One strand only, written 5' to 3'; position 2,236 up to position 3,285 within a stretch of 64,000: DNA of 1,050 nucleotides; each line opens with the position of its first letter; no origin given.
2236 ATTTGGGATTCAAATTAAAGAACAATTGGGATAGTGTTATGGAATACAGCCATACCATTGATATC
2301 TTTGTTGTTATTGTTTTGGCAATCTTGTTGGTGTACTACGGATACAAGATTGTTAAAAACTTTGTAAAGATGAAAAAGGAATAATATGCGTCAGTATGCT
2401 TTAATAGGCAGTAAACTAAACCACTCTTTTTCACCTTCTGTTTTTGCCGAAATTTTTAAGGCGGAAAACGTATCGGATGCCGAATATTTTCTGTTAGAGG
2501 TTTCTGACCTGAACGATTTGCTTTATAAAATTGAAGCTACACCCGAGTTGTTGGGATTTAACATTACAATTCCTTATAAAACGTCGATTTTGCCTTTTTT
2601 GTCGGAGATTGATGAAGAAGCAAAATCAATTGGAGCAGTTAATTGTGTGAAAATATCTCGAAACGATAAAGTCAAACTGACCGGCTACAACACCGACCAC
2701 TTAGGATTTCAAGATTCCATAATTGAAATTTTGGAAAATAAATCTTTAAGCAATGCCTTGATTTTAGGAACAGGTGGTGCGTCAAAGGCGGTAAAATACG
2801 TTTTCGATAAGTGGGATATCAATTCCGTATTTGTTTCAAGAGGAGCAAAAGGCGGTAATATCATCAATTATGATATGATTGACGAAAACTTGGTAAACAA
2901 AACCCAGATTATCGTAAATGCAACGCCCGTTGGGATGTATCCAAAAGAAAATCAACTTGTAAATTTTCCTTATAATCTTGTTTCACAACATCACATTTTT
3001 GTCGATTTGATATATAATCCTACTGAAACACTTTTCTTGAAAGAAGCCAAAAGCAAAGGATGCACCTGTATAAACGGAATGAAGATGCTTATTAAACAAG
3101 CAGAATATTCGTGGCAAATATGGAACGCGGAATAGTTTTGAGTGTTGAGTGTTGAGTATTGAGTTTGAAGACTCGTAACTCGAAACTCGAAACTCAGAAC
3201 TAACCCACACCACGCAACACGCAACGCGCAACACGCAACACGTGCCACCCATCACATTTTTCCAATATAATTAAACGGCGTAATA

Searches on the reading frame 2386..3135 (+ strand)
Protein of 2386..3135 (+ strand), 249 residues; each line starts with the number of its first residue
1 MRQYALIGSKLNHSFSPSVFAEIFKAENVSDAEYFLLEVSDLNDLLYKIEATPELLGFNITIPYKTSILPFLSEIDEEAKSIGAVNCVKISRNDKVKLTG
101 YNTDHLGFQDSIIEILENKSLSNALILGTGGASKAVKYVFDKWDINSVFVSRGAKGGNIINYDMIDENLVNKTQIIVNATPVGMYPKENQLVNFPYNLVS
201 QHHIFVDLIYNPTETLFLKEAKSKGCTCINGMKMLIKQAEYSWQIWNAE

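Call 61: search_protein_families(library=pfam, proteins=[window:2386-3135:+])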
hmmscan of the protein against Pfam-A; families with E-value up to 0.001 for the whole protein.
window:2386-3135:+ (249 aa): 1 family
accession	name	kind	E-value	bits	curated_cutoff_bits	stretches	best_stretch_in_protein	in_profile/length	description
PF08501.16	Shikimate_dh_N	-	9.6e-21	74.3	27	1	6-88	1-83/83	Shikimate dehydrogenase substrate binding domain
